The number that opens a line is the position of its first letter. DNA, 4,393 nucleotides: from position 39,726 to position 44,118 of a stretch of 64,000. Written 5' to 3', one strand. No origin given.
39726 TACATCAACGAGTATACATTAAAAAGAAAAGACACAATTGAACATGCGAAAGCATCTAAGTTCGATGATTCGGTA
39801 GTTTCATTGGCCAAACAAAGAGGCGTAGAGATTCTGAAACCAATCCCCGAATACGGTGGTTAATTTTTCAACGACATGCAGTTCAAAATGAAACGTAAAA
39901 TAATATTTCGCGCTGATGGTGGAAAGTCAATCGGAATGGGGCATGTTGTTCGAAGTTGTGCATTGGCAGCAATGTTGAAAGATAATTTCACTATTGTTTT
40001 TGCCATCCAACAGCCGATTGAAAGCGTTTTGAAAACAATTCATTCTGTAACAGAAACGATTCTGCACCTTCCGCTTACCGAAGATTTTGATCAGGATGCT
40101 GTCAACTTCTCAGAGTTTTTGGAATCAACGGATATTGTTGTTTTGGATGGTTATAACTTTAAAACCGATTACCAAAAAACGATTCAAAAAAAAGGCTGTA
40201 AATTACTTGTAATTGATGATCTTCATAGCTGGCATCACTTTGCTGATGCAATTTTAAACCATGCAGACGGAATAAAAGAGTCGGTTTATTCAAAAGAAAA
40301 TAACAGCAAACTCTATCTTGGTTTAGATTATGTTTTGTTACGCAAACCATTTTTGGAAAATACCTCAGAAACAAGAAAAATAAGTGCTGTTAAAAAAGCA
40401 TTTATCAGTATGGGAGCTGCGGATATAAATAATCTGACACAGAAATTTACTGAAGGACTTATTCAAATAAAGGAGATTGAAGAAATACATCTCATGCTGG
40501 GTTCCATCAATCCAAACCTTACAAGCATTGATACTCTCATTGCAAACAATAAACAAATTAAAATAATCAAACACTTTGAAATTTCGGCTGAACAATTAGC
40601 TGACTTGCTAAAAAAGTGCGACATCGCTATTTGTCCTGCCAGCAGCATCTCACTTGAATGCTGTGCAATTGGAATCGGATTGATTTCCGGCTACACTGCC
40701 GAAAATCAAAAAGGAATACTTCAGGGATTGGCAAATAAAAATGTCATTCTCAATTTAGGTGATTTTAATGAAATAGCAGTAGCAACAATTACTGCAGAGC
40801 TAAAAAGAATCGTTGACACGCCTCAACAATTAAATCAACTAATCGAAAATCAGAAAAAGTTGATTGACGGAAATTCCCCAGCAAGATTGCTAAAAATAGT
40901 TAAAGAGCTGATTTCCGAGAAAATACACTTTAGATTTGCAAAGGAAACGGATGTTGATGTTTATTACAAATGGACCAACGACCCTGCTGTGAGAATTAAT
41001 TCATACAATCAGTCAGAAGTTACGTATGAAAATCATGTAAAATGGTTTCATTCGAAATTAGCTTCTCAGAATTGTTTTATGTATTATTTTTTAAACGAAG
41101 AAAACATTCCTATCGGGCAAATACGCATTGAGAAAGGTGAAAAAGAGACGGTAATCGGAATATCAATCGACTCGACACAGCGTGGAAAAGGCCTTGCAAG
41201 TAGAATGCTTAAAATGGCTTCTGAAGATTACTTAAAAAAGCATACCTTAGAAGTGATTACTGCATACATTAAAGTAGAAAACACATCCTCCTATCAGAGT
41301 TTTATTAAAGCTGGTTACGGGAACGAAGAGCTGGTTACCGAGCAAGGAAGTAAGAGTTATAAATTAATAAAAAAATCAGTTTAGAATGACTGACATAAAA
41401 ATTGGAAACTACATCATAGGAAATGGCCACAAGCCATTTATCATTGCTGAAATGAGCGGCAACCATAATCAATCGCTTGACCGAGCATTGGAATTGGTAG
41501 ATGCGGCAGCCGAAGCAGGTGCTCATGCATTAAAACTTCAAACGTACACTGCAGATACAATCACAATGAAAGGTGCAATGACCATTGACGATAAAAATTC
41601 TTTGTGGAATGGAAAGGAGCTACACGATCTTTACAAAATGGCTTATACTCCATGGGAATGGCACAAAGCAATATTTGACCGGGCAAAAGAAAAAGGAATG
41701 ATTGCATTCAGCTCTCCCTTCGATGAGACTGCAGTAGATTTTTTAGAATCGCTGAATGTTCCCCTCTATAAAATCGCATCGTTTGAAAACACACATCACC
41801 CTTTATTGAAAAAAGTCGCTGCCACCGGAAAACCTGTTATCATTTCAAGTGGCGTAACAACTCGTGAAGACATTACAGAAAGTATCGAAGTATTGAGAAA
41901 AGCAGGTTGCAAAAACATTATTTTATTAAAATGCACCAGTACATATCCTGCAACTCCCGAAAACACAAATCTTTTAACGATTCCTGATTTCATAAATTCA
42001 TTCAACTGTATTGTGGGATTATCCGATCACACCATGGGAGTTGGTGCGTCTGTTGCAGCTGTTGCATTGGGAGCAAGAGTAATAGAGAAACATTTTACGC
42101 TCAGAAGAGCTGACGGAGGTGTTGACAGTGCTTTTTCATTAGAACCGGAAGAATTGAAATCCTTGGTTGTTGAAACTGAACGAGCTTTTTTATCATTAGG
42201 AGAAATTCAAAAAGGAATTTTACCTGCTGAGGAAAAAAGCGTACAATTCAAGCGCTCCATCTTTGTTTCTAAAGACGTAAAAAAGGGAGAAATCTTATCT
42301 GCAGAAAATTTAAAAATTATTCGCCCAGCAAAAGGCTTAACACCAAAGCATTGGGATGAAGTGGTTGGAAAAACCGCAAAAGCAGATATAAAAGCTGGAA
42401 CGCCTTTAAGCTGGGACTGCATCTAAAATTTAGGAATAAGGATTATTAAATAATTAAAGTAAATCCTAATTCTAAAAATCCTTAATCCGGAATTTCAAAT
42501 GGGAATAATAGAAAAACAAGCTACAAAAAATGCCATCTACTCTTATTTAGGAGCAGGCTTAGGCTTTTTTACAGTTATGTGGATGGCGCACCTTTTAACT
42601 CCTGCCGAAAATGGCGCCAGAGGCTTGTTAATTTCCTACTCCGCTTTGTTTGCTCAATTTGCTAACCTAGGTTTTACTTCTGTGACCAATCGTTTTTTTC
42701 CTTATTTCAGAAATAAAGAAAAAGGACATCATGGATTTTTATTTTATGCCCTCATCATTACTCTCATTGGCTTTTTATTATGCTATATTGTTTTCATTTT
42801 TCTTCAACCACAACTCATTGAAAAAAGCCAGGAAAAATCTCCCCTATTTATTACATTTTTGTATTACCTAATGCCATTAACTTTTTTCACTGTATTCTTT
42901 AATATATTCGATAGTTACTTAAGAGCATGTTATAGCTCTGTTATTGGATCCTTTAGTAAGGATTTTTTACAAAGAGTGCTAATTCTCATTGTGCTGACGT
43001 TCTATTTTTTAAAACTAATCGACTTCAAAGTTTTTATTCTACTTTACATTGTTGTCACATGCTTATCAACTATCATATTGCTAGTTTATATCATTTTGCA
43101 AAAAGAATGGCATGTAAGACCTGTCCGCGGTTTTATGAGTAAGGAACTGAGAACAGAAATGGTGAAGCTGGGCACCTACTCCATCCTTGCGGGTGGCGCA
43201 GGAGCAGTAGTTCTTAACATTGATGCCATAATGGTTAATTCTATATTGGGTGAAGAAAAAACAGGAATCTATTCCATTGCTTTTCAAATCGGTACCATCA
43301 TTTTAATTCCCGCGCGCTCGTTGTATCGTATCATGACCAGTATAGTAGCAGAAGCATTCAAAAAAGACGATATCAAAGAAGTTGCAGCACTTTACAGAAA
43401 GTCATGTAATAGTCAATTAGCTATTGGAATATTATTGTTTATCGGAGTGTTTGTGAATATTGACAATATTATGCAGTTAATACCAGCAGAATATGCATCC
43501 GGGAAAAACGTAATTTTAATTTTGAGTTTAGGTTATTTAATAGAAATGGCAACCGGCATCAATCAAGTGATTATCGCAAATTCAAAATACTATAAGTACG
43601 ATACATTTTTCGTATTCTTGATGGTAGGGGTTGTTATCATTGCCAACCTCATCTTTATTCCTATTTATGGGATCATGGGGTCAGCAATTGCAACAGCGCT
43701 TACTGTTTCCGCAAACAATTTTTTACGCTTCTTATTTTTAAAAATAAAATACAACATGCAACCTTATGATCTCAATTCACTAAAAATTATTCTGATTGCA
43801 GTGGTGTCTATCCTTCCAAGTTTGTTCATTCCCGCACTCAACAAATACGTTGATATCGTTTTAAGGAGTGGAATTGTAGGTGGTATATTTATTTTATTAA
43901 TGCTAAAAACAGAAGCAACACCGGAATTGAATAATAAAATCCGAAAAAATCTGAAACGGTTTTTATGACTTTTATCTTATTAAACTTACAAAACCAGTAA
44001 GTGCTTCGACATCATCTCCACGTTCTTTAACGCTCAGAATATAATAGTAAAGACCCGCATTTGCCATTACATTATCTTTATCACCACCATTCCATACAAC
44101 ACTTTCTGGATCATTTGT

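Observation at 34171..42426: Pseudaminic-acid-type locus lacking a recognisable PseC aminotransferase, with an unclassifiable 525-aa protein (35236-36813) in the pseC position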

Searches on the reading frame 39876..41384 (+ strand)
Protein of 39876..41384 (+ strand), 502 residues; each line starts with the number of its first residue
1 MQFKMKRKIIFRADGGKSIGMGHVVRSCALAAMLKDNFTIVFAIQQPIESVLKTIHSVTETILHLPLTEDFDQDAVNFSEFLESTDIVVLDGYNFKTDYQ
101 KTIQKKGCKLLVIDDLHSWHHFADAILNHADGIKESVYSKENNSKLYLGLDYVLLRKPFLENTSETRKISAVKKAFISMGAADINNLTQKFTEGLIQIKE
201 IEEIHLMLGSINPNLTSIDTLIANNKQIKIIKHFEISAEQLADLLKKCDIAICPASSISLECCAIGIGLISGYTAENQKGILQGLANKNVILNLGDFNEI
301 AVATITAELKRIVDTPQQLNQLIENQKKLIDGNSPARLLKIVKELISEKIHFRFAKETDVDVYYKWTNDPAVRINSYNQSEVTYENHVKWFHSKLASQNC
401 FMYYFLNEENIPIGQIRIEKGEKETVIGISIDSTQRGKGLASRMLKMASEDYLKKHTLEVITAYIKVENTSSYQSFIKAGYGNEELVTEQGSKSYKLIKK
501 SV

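Call 3: search_protein_families(library=pfam, proteins=[window:39876-41384:+], max_evalue=0.01)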
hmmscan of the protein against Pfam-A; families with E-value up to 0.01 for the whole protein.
window:39876-41384:+ (502 aa): 5 families
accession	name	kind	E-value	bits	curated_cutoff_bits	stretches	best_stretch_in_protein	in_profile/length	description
PF13302.13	Acetyltransf_3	-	8.4e-12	46.4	25.4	1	351-480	3-136/138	Acetyltransferase (GNAT) domain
PF00583.31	Acetyltransf_1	-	4.5e-06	27.4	20.7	1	384-480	23-115/116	Acetyltransferase (GNAT) family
PF13420.13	Acetyltransf_4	-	9.9e-06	26.1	24.3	1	353-486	2-139/155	Acetyltransferase (GNAT) domain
PF13508.13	Acetyltransf_7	-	0.00036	21.3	27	1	404-461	6-65/84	Acetyltransferase (GNAT) domain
PF13673.13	Acetyltransf_10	-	0.00077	19.9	23.6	1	391-473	22-102/128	Acetyltransferase (GNAT) domain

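Call 6: search_protein_families(library=ncbifam, proteins=[window:39876-41384:+], max_evalue=0.01)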
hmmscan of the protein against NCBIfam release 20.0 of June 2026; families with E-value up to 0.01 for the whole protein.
window:39876-41384:+ (502 aa): 5 families
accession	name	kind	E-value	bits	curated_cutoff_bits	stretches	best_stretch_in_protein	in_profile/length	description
TIGR03590.1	PseG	equivalog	2.4e-60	204.5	153.55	1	8-282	2-277/280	UDP-2,4-diacetamido-2,4,6-trideoxy-beta-L-altropyranose hydrolase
TIGR03585.1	PseH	equivalog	4.2e-10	39.9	93.1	1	359-491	10-143/156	UDP-4-amino-4,6-dideoxy-N-acetyl-beta-L-altrosamine N-acetyltransferase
TIGR01575.1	rimI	equivalog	0.0011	19.1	86.4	1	389-485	21-116/132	ribosomal protein S18-alanine N-acetyltransferase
TIGR02406.1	ectoine_EctA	equivalog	0.0022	18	120.6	1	417-488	60-130/157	diaminobutyrate acetyltransferase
NF007539.0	PRK10151.1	equivalog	0.0022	17.6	184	1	402-483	69-152/179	50S ribosomal protein L7/L12-serine acetyltransferase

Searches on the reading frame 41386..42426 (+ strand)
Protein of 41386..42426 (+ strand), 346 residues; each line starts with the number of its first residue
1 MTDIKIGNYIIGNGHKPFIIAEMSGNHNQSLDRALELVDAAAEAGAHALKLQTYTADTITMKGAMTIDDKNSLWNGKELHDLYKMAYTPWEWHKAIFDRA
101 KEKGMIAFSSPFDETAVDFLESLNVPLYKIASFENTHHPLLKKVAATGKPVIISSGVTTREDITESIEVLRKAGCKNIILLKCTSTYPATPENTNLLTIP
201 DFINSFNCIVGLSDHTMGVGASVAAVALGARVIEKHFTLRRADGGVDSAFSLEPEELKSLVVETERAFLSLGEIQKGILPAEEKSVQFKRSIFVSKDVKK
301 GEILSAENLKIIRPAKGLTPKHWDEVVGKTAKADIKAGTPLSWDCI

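Call 3: search_protein_families(library=pfam, proteins=[window:41386-42426:+], max_evalue=0.01)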
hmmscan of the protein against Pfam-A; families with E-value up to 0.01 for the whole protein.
window:41386-42426:+ (346 aa): 2 families
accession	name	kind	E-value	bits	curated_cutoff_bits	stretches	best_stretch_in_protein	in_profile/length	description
PF03102.20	NeuB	-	5.4e-88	295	22.1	1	37-276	1-241/241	NeuB family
PF08666.17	SAF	-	1.5e-15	57.9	21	1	290-345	2-61/63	SAF domain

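Call 6: search_protein_families(library=ncbifam, proteins=[window:41386-42426:+], max_evalue=0.01)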
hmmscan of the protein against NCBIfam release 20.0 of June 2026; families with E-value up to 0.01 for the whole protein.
window:41386-42426:+ (346 aa): 5 families
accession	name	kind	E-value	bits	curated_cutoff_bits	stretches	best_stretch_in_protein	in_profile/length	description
TIGR03586.1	PseI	equivalog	2e-146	487.4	340.25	1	16-341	1-327/327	pseudaminic acid synthase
TIGR03569.1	NeuB_NnaB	equivalog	3e-91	305.9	399.65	1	17-339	1-327/329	N-acetylneuraminate synthase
NF006421.0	PRK08673.1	subfamily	5.8e-05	22.5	335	1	102-266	156-328/338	3-deoxy-7-phosphoheptulonate synthase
TIGR01361.1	DAHP_synth_Bsub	equivalog_domain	0.00026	20.4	267.75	1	101-263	86-256/260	3-deoxy-7-phosphoheptulonate synthase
TIGR03170.1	flgA_cterm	equivalog_domain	0.0017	18.3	54.65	1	290-342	14-70/137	flagellar basal body P-ring formation chaperone FlgA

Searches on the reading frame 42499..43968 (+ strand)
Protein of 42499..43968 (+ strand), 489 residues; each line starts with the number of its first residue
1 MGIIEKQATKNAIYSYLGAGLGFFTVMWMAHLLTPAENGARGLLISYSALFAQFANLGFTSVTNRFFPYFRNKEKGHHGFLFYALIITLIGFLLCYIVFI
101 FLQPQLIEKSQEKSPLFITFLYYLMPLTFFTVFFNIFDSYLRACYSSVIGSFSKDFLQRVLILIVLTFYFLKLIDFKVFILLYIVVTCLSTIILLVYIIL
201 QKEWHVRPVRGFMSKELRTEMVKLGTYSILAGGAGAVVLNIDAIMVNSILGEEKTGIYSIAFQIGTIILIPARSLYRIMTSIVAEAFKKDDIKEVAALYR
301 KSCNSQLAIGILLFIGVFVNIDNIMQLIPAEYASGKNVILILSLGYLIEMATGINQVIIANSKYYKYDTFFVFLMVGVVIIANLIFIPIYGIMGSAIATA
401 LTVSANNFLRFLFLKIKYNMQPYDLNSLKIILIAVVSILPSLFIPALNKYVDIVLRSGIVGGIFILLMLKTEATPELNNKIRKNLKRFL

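Call 3: search_protein_families(library=pfam, proteins=[window:42499-43968:+], max_evalue=0.01)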
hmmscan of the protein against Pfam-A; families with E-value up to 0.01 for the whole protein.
window:42499-43968:+ (489 aa): 2 families
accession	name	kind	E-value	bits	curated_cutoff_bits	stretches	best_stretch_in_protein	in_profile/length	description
PF01943.22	Polysacc_synt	-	1.2e-11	45.1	28.2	1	14-269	11-255/274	Polysaccharide biosynthesis protein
PF01554.23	MatE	-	2.1e-05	24.7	24.9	1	239-382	13-158/161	MatE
